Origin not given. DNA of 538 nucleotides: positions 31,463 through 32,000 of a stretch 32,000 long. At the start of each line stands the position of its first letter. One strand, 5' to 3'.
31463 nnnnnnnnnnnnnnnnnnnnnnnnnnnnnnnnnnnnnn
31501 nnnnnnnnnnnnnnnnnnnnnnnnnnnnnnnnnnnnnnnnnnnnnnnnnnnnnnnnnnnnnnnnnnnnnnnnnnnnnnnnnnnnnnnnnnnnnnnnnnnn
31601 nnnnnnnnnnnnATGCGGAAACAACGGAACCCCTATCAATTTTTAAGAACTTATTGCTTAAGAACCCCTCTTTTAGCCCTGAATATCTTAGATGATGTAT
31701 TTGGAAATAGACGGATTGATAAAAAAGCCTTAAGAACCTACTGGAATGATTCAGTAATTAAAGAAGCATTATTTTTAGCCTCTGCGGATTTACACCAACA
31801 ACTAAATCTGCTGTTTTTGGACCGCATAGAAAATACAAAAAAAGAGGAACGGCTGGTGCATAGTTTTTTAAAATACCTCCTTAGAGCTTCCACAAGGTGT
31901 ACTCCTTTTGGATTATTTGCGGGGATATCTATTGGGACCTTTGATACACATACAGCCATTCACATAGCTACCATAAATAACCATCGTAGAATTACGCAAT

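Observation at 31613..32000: LanB-type dehydratase paired with substrates that cannot form lanthionine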

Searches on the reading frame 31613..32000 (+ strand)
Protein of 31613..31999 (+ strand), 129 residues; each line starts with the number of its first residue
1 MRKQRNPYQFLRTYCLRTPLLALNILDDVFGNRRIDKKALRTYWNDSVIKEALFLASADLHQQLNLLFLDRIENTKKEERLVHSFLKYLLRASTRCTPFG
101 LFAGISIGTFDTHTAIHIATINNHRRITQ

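Call 5: search_protein_families(library=pfam, proteins=[window:31613-32000:+], max_evalue=0.1)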
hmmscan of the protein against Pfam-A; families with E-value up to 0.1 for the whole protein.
window:31613-32000:+ (129 aa): 1 family
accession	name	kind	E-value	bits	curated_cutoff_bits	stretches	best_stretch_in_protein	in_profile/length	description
PF04738.18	Lant_dehydr_N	-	9.1e-20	70.8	28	1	46-121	2-78/649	Lantibiotic dehydratase, N terminus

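Call 7: search_protein_families(library=ncbifam, proteins=[window:31613-32000:+], max_evalue=0.1)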
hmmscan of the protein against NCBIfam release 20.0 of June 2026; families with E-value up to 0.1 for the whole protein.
window:31613-32000:+ (129 aa): 0 families

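Call 8: find_related_loci(query=window:31613-31999:+, collection=genome_contigs, flank=10000)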
Query window:31613-31999:+ (129 aa) in genome_contigs; peptide patterns used: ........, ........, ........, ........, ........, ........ (x = any residue, [..] = any of these).
599 stretches matched a pattern (row limit reached: there are more); 501 encode a relative of the query (tblastn E <= 1e-3); the best 80 are kept; 80 distinct loci.
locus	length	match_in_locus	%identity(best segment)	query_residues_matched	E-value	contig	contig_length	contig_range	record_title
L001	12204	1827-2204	48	1-129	3e-38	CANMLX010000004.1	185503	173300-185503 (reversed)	uncultured Flavobacteriaceae bacterium isolate 710.fasta genome assembly, contig: NODE_4, whole genome shotgun sequence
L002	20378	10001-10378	49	3-128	9e-37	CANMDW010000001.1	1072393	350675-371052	uncultured Aquimarina sp. isolate 3-722-3Z.fasta genome assembly, contig: FOHHPFJH_1, whole genome shotgun sequence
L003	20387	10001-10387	44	1-129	6e-35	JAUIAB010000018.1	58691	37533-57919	MAG: Bacteroidia bacterium isolate 5_bin.25 NODE_630_length_58691_cov_2.041544, whole genome shotgun sequence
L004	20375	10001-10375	44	1-129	2e-36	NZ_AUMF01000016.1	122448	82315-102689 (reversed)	Tenacibaculum ovolyticum DSM 18103 H518DRAFT_scaffold00011.11_C, whole genome shotgun sequence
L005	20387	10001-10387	46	1-129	1e-35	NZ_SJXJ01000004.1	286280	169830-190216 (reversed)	Tenacibaculum sp. M341 M341_contig_4, whole genome shotgun sequence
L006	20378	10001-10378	44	3-128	1e-34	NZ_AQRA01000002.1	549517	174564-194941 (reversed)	Aquimarina atlantica strain 22II-S11-z7 contig2, whole genome shotgun sequence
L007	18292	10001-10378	45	3-128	7e-35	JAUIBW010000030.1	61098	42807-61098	MAG: Bacteroidia bacterium isolate 6_bin.65 NODE_663_length_61098_cov_1.955553, whole genome shotgun sequence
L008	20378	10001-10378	46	3-128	4e-34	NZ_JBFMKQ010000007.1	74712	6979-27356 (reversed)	Aquimarina sp. 2304DJ70-9 2304DJ70-9_7, whole genome shotgun sequence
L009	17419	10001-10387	42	1-129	6e-34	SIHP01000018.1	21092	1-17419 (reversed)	Flavobacteriaceae bacterium strain Hp32 NODE_18_length_21092_cov_46.2101_ID_9018, whole genome shotgun sequence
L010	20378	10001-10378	44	3-128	2e-33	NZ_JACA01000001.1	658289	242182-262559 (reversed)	Aquimarina macrocephali JAMB N27 contig1_scaffold1, whole genome shotgun sequence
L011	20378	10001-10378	46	3-128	4e-33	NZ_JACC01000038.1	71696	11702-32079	Aquimarina pacifica strain SW150 contig38_scaffold29, whole genome shotgun sequence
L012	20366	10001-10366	46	7-128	6e-33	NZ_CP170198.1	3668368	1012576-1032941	Aquimarina sp. W85 chromosome, complete genome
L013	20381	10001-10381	44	3-129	2e-32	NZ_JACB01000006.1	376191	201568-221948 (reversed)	Aquimarina megaterium XH134 contig6_scaffold4, whole genome shotgun sequence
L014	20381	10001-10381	44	3-129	1e-32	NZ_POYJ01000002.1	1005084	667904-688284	Aquimarina sediminis strain w01 contig2, whole genome shotgun sequence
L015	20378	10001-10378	46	3-128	3e-32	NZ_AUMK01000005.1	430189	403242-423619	Aquimarina latercula DSM 2041 H526DRAFT_scaffold00004.4_C, whole genome shotgun sequence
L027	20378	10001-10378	43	3-128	1e-30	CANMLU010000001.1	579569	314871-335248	uncultured Aquimarina sp. isolate 723-3Z.fasta genome assembly, contig: NODE_1, whole genome shotgun sequence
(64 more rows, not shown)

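Call 9: find_homologous_proteins(query=window:31613-31999:+)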
Query window:31613-31999:+ (129 aa): 18 proteins with E <= 0.001 among 25 candidates.
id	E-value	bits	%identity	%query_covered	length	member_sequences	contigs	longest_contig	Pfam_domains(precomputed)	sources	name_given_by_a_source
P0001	6.7e-20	89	42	94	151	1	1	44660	PF04738.19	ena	-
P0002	4.6e-18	83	39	95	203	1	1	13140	PF04738.19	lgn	-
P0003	2.7e-17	81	41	82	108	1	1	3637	PF04738.19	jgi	-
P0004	1.6e-16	78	40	89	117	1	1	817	PF04738.19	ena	-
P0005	4.8e-16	77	40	96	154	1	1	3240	PF04738.19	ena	-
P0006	1.8e-15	75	43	88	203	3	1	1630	PF04738.19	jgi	-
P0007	7.2e-15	73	34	91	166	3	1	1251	PF04738.19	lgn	-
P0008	1.9e-14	72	44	84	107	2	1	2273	PF04738.19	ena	-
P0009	2.8e-14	71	36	86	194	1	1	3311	PF04738.19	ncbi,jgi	-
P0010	2.4e-13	68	42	78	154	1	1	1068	PF04738.19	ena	-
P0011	1.6e-12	65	35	83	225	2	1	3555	PF04738.19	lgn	-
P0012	4.8e-12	64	33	88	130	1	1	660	PF04738.19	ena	-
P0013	4.0e-9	54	35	76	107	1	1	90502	PF04738.19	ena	-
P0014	7.3e-9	54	36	91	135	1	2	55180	PF04738.19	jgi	jgi:hypothetical protein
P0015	1.3e-8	53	34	100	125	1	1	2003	PF04738.19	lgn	-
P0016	5.4e-8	51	39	78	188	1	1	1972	PF04738.19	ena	-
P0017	2.6e-7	49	37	78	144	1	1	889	PF04738.19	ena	-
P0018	8.9e-6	44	35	84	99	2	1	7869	PF04738.19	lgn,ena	-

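Call 14: search_protein_families(library=pfam, proteins=[L027:9998-12277:+, L027:12284-13162:+, L027:13159-14853:+, L027:15930-17609:+, L027:17812-19350:-, L027:7295-8590:-, L027:6767-7282:-, L027:4223-4567:-, L027:3272-3772:-, L027:2750-3232:-], max_evalue=0.01)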
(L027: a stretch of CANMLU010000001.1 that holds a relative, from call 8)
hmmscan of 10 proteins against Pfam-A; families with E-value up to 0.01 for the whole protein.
L027:9998-12277:+ (759 aa): 1 family
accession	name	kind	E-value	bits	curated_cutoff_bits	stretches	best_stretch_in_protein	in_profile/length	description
PF04738.18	Lant_dehydr_N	-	8.6e-149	497.1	28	1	45-696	2-647/649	Lantibiotic dehydratase, N terminus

L027:12284-13162:+ (292 aa): 1 family
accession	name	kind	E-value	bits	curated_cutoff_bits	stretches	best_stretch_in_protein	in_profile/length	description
PF14028.11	Lant_dehydr_C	-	7.6e-67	226.6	24.4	1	16-282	1-254/255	Lantibiotic biosynthesis dehydratase C-term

L027:13159-14853:+ (564 aa): 6 families
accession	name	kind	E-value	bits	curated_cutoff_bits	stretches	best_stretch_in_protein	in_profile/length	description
PF12833.13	HTH_18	-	2.6e-11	44.1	33.6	1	475-557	1-79/80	Helix-turn-helix domain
PF13424.12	TPR_12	-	1.9e-05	25.2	30.1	1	155-218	6-67/77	Tetratricopeptide repeat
PF07719.23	TPR_2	-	4.4e-05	23.7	27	0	156-177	5-26/34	Tetratricopeptide repeat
PF13181.12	TPR_8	-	0.00072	20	25.7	0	156-177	5-26/34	Tetratricopeptide repeat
PF09716.15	ETRAMP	-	0.0024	18.3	29.1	0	367-413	33-80/81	Malarial early transcribed membrane protein (ETRAMP)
PF00165.29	HTH_AraC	-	0.0033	18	26.6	0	522-556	8-41/42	Bacterial regulatory helix-turn-helix proteins, AraC family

L027:15930-17609:+ (559 aa): 3 families
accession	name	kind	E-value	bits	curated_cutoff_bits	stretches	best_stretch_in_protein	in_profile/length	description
PF12833.13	HTH_18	-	1.6e-12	48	33.6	1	471-553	1-79/80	Helix-turn-helix domain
PF13424.12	TPR_12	-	0.00013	22.5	30.1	0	147-175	5-33/77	Tetratricopeptide repeat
PF13174.12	TPR_6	-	0.0082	17.2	26.3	0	151-172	6-27/33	Tetratricopeptide repeat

L027:17812-19350:- (512 aa): 2 families
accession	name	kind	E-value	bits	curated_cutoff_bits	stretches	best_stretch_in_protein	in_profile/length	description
PF10150.14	RNase_E_G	-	1.3e-100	336.7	25.5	1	142-412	1-270/270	Ribonuclease E/G family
PF19823.4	DUF6305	-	0.0077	16.3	25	0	151-202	50-101/154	Domain of unknown function (DUF6305)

L027:7295-8590:- (431 aa): 0 families

L027:6767-7282:- (171 aa): 0 families

L027:4223-4567:- (114 aa): 0 families

L027:3272-3772:- (166 aa): 0 families

L027:2750-3232:- (160 aa): 3 families
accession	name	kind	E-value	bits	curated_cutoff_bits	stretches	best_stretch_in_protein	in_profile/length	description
PF02631.22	RecX_HTH2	-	1.8e-14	54.1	26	1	60-101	1-42/42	RecX, second three-helix domain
PF21981.2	RecX_HTH3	-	8.5e-07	29.5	26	1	107-150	1-44/48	RecX, third three-helix domain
PF21982.2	RecX_HTH1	-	0.0078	16.6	26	0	19-37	6-24/40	RecX, first three-helix domain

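Call 53: search_protein_families(library=pfam, proteins=[L001:1827-4058:+, L001:4055-4903:+, L001:4908-6608:+, L001:6938-9103:+, L001:10730-12076:-], max_evalue=0.001)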
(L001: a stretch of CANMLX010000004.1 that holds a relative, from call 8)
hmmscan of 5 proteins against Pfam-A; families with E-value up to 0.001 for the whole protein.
L001:1827-4058:+ (743 aa): 1 family
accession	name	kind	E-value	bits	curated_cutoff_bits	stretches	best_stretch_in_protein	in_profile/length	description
PF04738.18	Lant_dehydr_N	-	1.1e-127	427.4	28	1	46-694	2-649/649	Lantibiotic dehydratase, N terminus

L001:4055-4903:+ (282 aa): 1 family
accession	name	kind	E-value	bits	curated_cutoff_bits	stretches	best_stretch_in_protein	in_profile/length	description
PF14028.11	Lant_dehydr_C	-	6.7e-68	230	24.4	1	12-276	1-255/255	Lantibiotic biosynthesis dehydratase C-term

L001:4908-6608:+ (566 aa): 3 families
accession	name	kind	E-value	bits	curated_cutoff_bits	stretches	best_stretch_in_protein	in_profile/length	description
PF12833.13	HTH_18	-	8.3e-13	48.9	33.6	1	476-558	1-79/80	Helix-turn-helix domain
PF00165.29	HTH_AraC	-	7.5e-05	23.2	26.6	0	524-557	9-41/42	Bacterial regulatory helix-turn-helix proteins, AraC family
PF13424.12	TPR_12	-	0.0003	21.3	30.1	0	154-220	7-73/77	Tetratricopeptide repeat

L001:6938-9103:+ (721 aa): 2 families
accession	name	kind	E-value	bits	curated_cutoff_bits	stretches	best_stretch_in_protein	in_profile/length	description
PF00326.27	Peptidase_S9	-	2.6e-42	145.2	22.6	1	507-713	8-211/213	Prolyl oligopeptidase family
PF02897.21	Peptidase_S9_N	-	4e-26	92.2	24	1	28-435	7-409/414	Prolyl oligopeptidase, N-terminal beta-propeller domain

L001:10730-12076:- (448 aa): 5 families
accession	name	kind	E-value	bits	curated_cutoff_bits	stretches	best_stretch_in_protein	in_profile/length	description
PF02786.22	CPSase_L_D2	-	2e-71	240.3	19.8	1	115-321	1-208/211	Carbamoyl-phosphate synthase L chain, ATP binding domain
PF00289.28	Biotin_carb_N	-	4.2e-47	159.6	25.5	1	1-110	1-110/110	Biotin carboxylase, N-terminal domain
PF02785.25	Biotin_carb_C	-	4.3e-45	152.7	32.4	1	334-440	1-107/108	Biotin carboxylase C-terminal domain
PF07478.18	Dala_Dala_lig_C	-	7.9e-11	42.3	24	1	142-291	26-174/204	D-ala D-ala ligase C-terminus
PF02222.28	ATP-grasp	-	8.2e-09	35.8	27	1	137-292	15-162/179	ATP-grasp domain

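Call 70: search_solved_structures(query=window:31613-31999:+, max_evalue=1, show_alignments=4)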
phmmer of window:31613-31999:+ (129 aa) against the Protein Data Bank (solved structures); distinct sequences matched with E-value up to 1: 5.
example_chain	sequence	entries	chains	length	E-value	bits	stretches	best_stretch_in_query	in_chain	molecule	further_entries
9g04_A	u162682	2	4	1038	3.6e-11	46.4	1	5-119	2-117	Thiopeptide-type bacteriocin biosynthesis domain containing protein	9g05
5ehk_A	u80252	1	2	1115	1.4e-05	28.3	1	40-115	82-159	Lantibiotic dehydratase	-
6m7y_A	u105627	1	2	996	0.00015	25.1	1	40-113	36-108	Nisin biosynthesis protein NisB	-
4wd9_A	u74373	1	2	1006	0.00016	25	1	40-113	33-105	Nisin biosynthesis protein NisB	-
6ec7_A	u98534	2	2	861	0.2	14.9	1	26-111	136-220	Lantibiotic dehydratase domain protein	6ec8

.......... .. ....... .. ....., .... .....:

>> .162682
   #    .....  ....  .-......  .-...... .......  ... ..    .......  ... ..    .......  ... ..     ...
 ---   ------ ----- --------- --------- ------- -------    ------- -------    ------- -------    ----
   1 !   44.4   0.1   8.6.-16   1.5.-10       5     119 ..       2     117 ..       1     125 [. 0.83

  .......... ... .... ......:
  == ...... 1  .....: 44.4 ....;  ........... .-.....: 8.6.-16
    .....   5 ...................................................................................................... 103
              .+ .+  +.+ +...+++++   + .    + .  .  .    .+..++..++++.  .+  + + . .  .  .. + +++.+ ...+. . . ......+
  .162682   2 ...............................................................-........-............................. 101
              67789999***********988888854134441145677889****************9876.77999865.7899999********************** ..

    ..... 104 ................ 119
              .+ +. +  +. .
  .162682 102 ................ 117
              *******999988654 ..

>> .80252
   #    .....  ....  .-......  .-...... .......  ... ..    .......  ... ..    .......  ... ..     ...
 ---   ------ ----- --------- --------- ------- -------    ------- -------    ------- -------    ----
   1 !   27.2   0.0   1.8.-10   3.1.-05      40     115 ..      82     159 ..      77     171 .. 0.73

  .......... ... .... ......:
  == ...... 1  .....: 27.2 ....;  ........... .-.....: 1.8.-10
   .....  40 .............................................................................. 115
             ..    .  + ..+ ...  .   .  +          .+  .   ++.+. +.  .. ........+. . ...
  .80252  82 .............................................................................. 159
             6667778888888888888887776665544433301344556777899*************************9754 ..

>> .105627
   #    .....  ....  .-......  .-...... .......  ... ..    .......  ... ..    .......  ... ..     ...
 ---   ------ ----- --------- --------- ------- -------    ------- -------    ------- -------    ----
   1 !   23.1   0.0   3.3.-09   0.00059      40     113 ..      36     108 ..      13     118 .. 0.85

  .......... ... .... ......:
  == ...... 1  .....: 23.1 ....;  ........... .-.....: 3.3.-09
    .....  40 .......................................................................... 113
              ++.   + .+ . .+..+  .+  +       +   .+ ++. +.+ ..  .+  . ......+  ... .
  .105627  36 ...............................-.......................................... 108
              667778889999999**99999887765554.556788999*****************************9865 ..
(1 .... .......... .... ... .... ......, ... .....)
